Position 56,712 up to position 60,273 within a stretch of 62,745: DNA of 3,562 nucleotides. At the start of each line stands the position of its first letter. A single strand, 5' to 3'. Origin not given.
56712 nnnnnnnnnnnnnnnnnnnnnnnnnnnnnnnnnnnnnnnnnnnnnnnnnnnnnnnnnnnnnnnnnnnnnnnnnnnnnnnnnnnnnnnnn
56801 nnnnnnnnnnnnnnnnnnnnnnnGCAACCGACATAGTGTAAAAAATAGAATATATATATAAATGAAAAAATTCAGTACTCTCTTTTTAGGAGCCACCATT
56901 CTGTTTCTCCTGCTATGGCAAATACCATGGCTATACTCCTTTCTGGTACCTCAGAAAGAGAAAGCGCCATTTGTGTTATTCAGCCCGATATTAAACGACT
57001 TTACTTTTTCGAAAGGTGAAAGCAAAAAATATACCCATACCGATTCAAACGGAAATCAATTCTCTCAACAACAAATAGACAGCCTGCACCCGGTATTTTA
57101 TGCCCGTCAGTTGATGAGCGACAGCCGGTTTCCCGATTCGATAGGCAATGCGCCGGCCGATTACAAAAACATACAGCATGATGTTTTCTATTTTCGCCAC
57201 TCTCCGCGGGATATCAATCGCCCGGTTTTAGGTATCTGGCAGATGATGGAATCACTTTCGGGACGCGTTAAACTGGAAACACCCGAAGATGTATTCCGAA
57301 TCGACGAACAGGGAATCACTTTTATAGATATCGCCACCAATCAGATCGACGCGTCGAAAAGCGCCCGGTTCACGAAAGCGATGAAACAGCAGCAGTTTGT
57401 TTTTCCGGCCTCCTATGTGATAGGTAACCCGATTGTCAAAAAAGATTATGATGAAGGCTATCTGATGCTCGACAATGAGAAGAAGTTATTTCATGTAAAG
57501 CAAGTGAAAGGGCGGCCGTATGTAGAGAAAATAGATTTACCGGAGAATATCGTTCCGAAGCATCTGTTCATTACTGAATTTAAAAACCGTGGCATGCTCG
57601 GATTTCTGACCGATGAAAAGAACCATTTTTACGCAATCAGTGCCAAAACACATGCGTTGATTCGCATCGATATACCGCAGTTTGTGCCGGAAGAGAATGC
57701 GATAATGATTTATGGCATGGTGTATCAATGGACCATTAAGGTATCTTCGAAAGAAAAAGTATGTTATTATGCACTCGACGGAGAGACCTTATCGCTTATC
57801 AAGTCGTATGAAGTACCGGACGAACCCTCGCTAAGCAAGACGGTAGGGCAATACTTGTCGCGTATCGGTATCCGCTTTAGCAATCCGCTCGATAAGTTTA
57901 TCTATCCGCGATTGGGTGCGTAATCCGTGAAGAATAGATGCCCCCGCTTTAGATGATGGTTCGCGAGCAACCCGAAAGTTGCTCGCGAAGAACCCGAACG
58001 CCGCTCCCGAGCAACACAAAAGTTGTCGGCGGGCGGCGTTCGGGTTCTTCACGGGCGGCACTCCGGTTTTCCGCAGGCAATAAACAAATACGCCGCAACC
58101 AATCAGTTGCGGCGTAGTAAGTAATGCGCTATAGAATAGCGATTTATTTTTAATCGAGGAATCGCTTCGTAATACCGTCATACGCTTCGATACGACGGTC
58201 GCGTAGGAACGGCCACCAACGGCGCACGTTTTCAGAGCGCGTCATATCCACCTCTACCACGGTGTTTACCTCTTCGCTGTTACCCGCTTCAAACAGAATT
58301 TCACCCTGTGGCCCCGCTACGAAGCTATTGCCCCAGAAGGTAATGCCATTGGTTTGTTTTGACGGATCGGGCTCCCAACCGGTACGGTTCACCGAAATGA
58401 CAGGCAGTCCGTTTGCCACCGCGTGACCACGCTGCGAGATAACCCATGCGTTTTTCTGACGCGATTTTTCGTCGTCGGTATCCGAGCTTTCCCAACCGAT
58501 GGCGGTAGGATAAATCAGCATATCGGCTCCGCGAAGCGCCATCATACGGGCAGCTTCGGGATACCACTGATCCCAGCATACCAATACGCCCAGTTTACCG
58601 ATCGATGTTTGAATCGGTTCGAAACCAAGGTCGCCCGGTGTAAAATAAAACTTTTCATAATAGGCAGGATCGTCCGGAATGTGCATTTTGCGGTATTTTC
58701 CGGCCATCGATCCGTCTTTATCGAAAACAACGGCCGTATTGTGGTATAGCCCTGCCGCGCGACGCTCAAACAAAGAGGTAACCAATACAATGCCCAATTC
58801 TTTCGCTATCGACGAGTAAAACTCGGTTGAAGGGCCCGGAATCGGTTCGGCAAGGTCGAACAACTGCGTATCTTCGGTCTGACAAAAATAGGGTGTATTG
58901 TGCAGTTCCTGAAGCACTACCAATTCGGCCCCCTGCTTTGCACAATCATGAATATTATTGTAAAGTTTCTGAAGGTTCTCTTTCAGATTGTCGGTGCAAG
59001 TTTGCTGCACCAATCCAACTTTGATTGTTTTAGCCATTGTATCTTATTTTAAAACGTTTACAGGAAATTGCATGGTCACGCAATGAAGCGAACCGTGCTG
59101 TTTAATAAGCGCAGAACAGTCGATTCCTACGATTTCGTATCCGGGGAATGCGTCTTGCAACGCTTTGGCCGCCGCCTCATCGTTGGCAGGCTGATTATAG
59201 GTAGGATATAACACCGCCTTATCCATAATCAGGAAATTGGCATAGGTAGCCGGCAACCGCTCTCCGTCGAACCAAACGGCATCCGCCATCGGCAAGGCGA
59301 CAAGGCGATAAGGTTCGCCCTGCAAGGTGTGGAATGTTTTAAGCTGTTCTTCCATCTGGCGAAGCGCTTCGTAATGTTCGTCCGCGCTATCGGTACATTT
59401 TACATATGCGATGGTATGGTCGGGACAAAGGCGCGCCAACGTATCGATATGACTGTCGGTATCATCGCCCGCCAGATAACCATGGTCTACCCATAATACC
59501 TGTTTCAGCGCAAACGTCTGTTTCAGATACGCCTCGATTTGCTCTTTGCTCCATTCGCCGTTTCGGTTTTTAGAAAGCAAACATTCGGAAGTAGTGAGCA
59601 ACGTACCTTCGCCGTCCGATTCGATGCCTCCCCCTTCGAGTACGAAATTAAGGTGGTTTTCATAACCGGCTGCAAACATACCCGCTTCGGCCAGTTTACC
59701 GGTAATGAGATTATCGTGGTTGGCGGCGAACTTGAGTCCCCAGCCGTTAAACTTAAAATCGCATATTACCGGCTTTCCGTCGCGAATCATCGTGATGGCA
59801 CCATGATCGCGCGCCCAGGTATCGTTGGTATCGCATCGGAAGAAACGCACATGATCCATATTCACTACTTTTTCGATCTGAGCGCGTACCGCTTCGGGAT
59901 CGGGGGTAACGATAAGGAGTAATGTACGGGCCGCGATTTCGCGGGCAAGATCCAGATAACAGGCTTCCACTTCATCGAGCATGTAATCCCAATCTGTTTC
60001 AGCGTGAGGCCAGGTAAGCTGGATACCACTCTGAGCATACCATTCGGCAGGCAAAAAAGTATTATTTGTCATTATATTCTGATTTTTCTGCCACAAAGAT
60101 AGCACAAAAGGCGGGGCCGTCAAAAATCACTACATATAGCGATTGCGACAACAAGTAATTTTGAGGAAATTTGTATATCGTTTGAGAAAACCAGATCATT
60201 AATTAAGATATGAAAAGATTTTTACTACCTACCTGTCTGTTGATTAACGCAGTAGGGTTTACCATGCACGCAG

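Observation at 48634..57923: Uncharacterised seven-gene envelope system: TonB importer, two lipoproteins, second beta-barrel and exporter-type ABC module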

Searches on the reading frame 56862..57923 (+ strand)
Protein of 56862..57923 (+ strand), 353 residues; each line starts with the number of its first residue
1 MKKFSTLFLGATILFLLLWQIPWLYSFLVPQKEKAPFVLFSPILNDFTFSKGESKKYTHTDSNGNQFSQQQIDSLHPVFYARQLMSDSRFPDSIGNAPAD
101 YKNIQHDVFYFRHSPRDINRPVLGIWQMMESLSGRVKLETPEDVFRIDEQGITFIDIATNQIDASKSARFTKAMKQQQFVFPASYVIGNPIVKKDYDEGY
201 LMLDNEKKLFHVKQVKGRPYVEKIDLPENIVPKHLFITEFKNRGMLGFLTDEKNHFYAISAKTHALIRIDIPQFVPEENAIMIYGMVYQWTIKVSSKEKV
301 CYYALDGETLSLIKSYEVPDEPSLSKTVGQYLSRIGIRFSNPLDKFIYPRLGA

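Call 3: search_protein_families(library=pfam, proteins=[window:56862-57923:+], max_evalue=0.01)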
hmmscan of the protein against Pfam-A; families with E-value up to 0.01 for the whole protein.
window:56862-57923:+ (353 aa): 1 family
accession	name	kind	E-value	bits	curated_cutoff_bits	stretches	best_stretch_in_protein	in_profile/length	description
PF16149.10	DUF4857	-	2.1e-94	316.2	25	1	37-305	1-270/270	Domain of unknown function (DUF4857)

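Call 4: search_protein_families(library=ncbifam, proteins=[window:56862-57923:+], max_evalue=0.01)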
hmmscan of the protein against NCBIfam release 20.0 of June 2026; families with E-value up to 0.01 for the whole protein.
window:56862-57923:+ (353 aa): 0 families

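Call 9: search_solved_structures(query=window:56862-57923:+, max_evalue=0.1)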
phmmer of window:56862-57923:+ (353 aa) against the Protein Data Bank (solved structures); distinct sequences matched with E-value up to 0.1: 0.

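Call 18: find_homologous_proteins(query=window:56862-57923:+, max_evalue=0.00001)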
Query window:56862-57923:+ (353 aa): 249 proteins with E <= 0.00001 among 1906 candidates; the best 120 are listed.
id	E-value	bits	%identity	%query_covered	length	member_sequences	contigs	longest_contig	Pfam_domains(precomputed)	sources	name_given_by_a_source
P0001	4.6e-221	751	92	100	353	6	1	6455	PF16149.11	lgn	-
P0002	7.2e-172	589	71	100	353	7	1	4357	PF16149.11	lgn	-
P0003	8.3e-171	586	70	100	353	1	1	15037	PF16149.11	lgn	-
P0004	2.8e-164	564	67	100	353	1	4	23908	PF16149.11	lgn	-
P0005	9.9e-143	493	59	100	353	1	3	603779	PF16149.11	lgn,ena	-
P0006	9.2e-130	451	55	100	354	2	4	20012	PF16149.11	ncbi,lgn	-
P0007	1.9e-128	446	54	100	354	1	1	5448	PF16149.11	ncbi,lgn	ncbi:MAG: DUF4857 domain-containing protein [Bacteroidales bacterium]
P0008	1.9e-127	443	54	100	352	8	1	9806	PF16149.11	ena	-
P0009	2.1e-113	397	50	100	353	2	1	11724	PF16149.11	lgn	-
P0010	4.6e-111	389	49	100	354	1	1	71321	PF16149.11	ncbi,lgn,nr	ncbi:MAG: DUF4857 domain-containing protein [Bacteroidales bacterium]|nr:DUF4857 domain-containing p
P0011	4.6e-105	369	46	99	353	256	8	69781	PF16149.11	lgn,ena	-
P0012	1.8e-104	367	47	99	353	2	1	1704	PF16149.11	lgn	-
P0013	7.3e-104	365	45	99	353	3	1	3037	PF16149.11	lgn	-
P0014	2.2e-103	364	45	99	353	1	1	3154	PF16149.11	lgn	-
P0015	4.7e-103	363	47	99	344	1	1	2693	PF16149.11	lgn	-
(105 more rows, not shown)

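Call 20: find_related_loci(query=A1, collection=genome_contigs, flank=10000)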
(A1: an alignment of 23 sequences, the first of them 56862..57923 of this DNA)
Query A1 (353 aa) in genome_contigs; peptide patterns used: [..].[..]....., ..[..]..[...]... (x = any residue, [..] = any of these).
269 stretches matched a pattern; 231 encode a relative of the query (tblastn E <= 1e-3); the best 80 are kept; 80 distinct loci.
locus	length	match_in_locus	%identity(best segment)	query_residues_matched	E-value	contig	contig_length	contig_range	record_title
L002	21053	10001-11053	54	1-352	3e-134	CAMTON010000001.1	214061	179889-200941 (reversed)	MAG TPA_asm: uncultured Bacteroidales bacterium isolate SRR7610121_bin.3_metaWRAP_v1.3_MAG genome assembly, contig: ERZ1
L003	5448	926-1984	54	1-352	3e-134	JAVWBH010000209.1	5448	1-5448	MAG: Bacteroidales bacterium isolate CGS10Y4-bin28 NODE_13917_length_5448_cov_4.415910, whole genome shotgun sequence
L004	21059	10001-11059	55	1-352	8e-132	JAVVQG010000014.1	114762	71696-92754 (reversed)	MAG: Bacteroidales bacterium isolate CGS10Y1-bin50 NODE_123_length_114762_cov_87.037347, whole genome shotgun sequence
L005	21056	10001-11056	52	1-352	2e-122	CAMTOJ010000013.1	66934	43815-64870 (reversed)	MAG TPA_asm: uncultured Bacteroidales bacterium isolate SRR7610123_bin.2_metaWRAP_v1.3_MAG genome assembly, contig: ERZ1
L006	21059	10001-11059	49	1-352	2e-117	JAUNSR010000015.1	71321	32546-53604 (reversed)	MAG: Bacteroidales bacterium isolate S4R_St_48 NODE_114_length_71321_cov_12.856102, whole genome shotgun sequence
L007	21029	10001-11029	48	1-351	9e-109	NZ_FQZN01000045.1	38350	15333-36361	Bacteroides stercorirosoris strain DSM 26884, whole genome shotgun sequence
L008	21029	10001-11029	47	1-351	6e-108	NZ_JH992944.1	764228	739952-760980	Bacteroides oleiciplenus YIT 12058 supercont1.5, whole genome shotgun sequence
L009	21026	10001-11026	47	1-350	1e-107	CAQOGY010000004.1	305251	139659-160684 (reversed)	MAG TPA_asm: uncultured Bacteroides sp. isolate MGBC156522 genome assembly, contig: MGBC156522.4, whole genome shotgun s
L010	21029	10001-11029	47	1-351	2e-107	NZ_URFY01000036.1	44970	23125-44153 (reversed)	Uncultured Bacteroides sp. isolate UMGS963, whole genome shotgun sequence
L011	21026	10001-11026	47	1-350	2e-107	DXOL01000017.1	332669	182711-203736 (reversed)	MAG TPA_asm: Bacteroides thetaiotaomicron isolate HRGM_Genome_1397 HRGM_Genome_1397_17, whole genome shotgun sequence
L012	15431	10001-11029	47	1-351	7e-107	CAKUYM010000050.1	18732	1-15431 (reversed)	MAG: uncultured Bacteroides sp. isolate REFINED_METABAT215_TOP10_CONTIGS_1500_ASSEMBLY_K77_MERGED__Hadza_MoBio_hadza-I-L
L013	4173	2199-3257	44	1-351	4e-108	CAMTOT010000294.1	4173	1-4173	MAG TPA_asm: uncultured Bacteroidales bacterium isolate SRR7610114_bin.2_metaWRAP_v1.3_MAG genome assembly, contig: ERZ1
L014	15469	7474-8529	45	1-352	4e-107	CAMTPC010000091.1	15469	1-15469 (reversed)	MAG TPA_asm: uncultured Bacteroides sp. isolate SRR7610115_bin.3_metaWRAP_v1.3_MAG genome assembly, contig: ERZ14021373.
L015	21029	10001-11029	47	1-351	1e-106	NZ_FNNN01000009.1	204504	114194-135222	Bacteroides faecis MAJ27, whole genome shotgun sequence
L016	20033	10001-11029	47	1-351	2e-106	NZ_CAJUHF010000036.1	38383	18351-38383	MAG: uncultured Bacteroides sp. isolate MGBC143234, whole genome shotgun sequence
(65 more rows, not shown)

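Call 25: search_protein_families(library=pfam, proteins=[L011:5512-7137:+, L007:5282-6823:+, L005:4417-5700:+, L005:5697-7145:+], max_evalue=0.1)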
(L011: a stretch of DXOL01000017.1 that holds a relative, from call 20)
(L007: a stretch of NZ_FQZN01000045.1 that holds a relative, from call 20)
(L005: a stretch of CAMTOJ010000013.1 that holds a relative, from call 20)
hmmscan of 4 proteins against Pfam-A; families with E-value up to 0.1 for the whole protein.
L011:5512-7137:+ (541 aa): 3 families
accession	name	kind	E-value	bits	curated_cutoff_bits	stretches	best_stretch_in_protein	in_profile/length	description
PF13149.12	Mfa_like_1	-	2.6e-43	149.3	27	1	39-264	1-246/246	Fimbrillin-like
PF09603.15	Fib_succ_major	-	1.2e-15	58.7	33.9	1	301-538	5-187/187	Fibrobacter succinogenes major domain (Fib_succ_major)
PF08139.17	LPAM_1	-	0.034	15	20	0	2-19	1-18/18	Prokaryotic membrane lipoprotein lipid attachment site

L007:5282-6823:+ (513 aa): 1 family
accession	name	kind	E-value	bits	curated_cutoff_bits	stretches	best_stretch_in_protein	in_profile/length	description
PF21012.3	DUF6850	-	1.8e-91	308.1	27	1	56-513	8-464/464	Family of unknown function (DUF6850)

L005:4417-5700:+ (427 aa): 2 families
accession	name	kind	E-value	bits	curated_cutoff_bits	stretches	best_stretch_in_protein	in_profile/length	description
PF16215.11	DUF4876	-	2.3e-71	240.1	27.9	1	208-398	2-186/186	Protein of unknown function (DUF4876)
PF10652.14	DUF2480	-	0.069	13.4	25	0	108-176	24-89/165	Protein of unknown function (DUF2480)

L005:5697-7145:+ (482 aa): 1 family
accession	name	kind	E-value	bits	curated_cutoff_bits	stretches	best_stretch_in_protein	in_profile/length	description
PF21012.3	DUF6850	-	7.9e-84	282.8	27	1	34-482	7-464/464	Family of unknown function (DUF6850)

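Call 43: predict_structure(alignment_id=A1)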
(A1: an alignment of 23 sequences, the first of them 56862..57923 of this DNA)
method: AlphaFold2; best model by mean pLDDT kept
length: 353 residues; sequences in the alignment: 23
mean_pLDDT: 82.2   pTM: 0.76
mean pLDDT of the five models: 82.2, 81.2, 80.7, 79.2, 77.8
residues with pLDDT >= 90: 136; 70-90: 146; 50-70: 65; < 50: 6
segments of 3 or more residues with pLDDT < 50: 351-353
pLDDT, mean of each block of 10 residues (from residue 1): 87 84 65 72 90 79 88 82 73 77 79 82 82 65 91 94 95 97 87 67 95 88 92 83 82 94 91 92 88 89 92 91 65 61 51 44
secondary structure, 60 per line:
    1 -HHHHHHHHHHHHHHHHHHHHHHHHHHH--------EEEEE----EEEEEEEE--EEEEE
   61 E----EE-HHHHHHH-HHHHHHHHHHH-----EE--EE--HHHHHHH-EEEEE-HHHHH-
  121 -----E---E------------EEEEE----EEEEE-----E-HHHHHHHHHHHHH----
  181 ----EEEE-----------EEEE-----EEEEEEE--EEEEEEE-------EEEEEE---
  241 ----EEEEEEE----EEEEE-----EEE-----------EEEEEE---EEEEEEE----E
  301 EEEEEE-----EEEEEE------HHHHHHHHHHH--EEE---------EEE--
elements in order: H2-28 E37-41 E46-53 E56-61 H69-75 H77-87 H101-107 E109-113 H115-119 E143-147 E152-156 H164-176 E185-188 E200-203 E209-215 E218-224 E232-237 E245-251 E256-260 E266-268 E280-285 E289-295 E300-306 E312-317 H324-334 E337-339 E349-351

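Call 47: fold_search(model_id=the predicted structure, library=pdb)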
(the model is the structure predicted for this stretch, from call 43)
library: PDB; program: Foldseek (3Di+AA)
matches with E <= 10: 1292; with E <= 0.001: 39
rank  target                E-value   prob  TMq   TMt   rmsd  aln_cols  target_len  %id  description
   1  8pu0_A                2.2e-05  1.00  0.28  0.10  12.1       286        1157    8  Cryo-EM structure of human Elp123 in complex with tRNA, desulpho-CoA, 5'-deoxyadenosine and methionine (released 2024-04-17)
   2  1mg2_A                5.3e-05  1.00  0.27  0.25  17.5       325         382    7  MUTATION OF ALPHA PHE55 OF METHYLAMINE DEHYDROGENASE ALTERS THE REORGANIZATION ENERGY AND ELECTRONIC COUPLING FOR ITS  (released 2002-12-11)
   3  3c75_H                5.9e-05  1.00  0.29  0.28  15.4       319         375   11  Paracoccus versutus methylamine dehydrogenase in complex with amicyanin (released 2008-12-30)
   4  8cyi_B                8.2e-05  1.00  0.30  0.33  13.8       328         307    9  Cryo-EM structures and computational analysis for enhanced potency in MTA-synergic inhibition of human protein arginin (released 2023-04-12)
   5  5ltd_B                1.1e-04  0.99  0.26  0.28  15.2       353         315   10  Phosphate-bound Pichia angusta Atg18 (released 2017-09-20)
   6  4fav_F                1.2e-04  0.99  0.24  0.23  17.8       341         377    8  Crystal Structure of WT MauG in Complex with Pre-Methylamine Dehydrogenase Aged 50 Days (released 2013-03-06)
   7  2bbk_H                1.5e-04  0.99  0.24  0.24  16.8       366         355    7  CRYSTAL STRUCTURE OF THE QUINOPROTEIN METHYLAMINE DEHYDROGENASE FROM PARACOCCUS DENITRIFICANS AT 1.75 ANGSTROMS (released 1994-01-31)
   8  9l4j_B                1.6e-04  1.00  0.31  0.31  19.2       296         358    9  Structure of mouse SCMCcore complex contain ZBED3 (released 2025-10-01)
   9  2mta_H                1.6e-04  1.00  0.28  0.27  15.4       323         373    9  CRYSTAL STRUCTURE OF A TERNARY ELECTRON TRANSFER COMPLEX BETWEEN METHYLAMINE DEHYDROGENASE, AMICYANIN AND A C-TYPE CYT (released 1994-01-31)
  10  1l0q_A                1.6e-04  1.00  0.25  0.23  11.1       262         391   11  Tandem YVTN beta-propeller and PKD domains from an archaeal surface layer protein (released 2002-11-06)
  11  5ov3_B                1.7e-04  0.99  0.25  0.27  16.4       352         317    8  Structure of the RbBP5 beta-propeller domain (released 2018-03-28)
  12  2j56_H                1.9e-04  1.00  0.28  0.27  17.3       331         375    8  X-ray reduced Paraccocus denitrificans methylamine dehydrogenase N- semiquinone in complex with amicyanin. (released 2007-01-23)
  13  3l4m_D                1.9e-04  1.00  0.27  0.26  17.3       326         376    8  Crystal Structure of the MauG/pre-Methylamine Dehydrogenase Complex. (released 2010-03-23)
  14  2gc4_A                1.9e-04  1.00  0.27  0.25  17.7       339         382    8  Structural comparison of the oxidized ternary electron transfer complex of methylamine dehydrogenase, amicyanin and cy (released 2006-11-28)
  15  7f69_A                2.1e-04  1.00  0.28  0.30  13.5       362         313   10  Crystal structure of WIPI2b in complex with ATG16L1 (released 2022-07-27)
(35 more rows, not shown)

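Call 85: find_encoding_contigs(protein=P0001, flank=10000, max_places=3)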
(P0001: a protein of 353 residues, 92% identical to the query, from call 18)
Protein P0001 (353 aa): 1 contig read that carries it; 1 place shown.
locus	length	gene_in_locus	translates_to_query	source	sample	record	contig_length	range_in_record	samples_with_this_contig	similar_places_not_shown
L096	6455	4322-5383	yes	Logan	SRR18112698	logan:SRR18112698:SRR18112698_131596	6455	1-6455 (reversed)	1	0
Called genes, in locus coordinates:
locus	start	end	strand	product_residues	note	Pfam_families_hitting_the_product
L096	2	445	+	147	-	?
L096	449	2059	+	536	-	PF21012:DUF6850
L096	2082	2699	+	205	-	-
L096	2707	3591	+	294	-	PF00005:ABC_tran, PF13304:AAA_21 (weak)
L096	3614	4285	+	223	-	-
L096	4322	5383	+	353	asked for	PF16149:DUF4857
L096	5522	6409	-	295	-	PF00795:CN_hydrolase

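Call 86: find_encoding_contigs(protein=P0002, flank=10000, max_places=3)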
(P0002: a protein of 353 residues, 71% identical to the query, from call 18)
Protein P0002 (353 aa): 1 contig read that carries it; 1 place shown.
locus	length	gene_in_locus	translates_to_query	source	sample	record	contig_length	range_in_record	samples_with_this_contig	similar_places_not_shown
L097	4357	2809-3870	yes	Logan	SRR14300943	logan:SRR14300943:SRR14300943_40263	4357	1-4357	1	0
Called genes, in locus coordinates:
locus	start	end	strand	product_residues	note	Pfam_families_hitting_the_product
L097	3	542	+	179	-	?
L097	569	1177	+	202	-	-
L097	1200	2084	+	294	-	PF00005:ABC_tran, PF13304:AAA_21 (weak)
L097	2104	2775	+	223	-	-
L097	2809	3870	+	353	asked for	PF16149:DUF4857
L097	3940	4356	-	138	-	?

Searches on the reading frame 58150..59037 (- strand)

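Call 14: search_protein_families(library=pfam, proteins=[window:58150-59037:-], max_evalue=0.001)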
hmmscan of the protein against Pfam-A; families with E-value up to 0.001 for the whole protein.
window:58150-59037:- (295 aa): 1 family
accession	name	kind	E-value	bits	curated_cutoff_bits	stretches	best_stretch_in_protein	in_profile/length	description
PF00795.27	CN_hydrolase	-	3.8e-62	210.4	23.2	1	6-272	1-255/256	Carbon-nitrogen hydrolase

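Call 82: search_protein_families(library=ncbifam, proteins=[window:58150-59037:-], max_evalue=0.001)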
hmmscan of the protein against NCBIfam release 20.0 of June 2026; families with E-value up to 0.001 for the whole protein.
window:58150-59037:- (295 aa): 10 families
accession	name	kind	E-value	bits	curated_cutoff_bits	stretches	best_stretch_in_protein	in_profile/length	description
TIGR03381.1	agmatine_aguB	equivalog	3.8e-90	302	410.25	1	5-287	1-277/279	N-carbamoylputrescine amidase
NF040852.1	nitrile_Arch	equivalog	4.7e-40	137.4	500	1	6-286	2-260/262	nitrilase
NF010588.0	PRK13981.1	equivalog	7.6e-20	70.8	479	1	3-268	3-249/546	NAD+ synthase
NF033621.1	de_GSH_amidase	exception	1.2e-19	70.8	355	1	6-284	1-256/260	deaminated glutathione amidase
TIGR04048.1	nitrile_sll0784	equivalog_domain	9e-19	67.6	502.6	1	5-165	3-169/301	Nit6803 family nitrilase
NF009803.0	PRK13287.1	equivalog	1.2e-18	67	406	1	11-275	25-269/333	formamidase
TIGR00546.1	lnt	equivalog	5.6e-14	52.1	132.9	2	3-119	158-272/395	apolipoprotein N-acyltransferase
NF043013.1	DeGluthAmidYersProt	equivalog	2.2e-13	50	500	1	3-284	2-271/278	deaminated glutathione amidase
NF009802.0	PRK13286.1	equivalog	1.1e-12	47.5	427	1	15-273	28-268/345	aliphatic amidase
NF002730.0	PRK02628.1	equivalog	4.1e-05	21.9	473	1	12-136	21-141/677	NAD(+) synthase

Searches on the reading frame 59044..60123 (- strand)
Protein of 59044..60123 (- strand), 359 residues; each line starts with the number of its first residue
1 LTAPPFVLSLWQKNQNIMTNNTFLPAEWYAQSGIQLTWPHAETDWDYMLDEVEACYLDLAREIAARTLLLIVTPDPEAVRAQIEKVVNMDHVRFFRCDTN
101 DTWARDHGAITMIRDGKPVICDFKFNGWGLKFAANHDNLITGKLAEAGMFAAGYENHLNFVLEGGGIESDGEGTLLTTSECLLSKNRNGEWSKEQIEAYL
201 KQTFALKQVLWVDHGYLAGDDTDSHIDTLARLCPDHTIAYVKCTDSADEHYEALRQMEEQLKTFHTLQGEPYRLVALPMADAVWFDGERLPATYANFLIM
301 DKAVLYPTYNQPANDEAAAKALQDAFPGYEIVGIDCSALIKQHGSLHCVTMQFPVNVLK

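Call 14: search_protein_families(library=pfam, proteins=[window:59044-60123:-], max_evalue=0.001)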
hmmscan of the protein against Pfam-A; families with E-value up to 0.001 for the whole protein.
window:59044-60123:- (359 aa): 1 family
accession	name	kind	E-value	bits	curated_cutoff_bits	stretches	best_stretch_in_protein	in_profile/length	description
PF04371.20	PAD_porph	-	1.8e-119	399.2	25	1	24-354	2-321/321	Porphyromonas-type peptidyl-arginine deiminase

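Call 82: search_protein_families(library=ncbifam, proteins=[window:59044-60123:-], max_evalue=0.001)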
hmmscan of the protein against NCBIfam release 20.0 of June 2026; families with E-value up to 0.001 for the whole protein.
window:59044-60123:- (359 aa): 2 families
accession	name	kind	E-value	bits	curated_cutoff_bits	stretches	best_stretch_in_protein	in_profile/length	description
NF010070.0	PRK13551.1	subfamily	1.3e-62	211.7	483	1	23-355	14-363/365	agmatine deiminase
TIGR03380.1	agmatine_aguA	equivalog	1.3e-61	208.6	381.8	2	22-283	8-268/357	agmatine deiminase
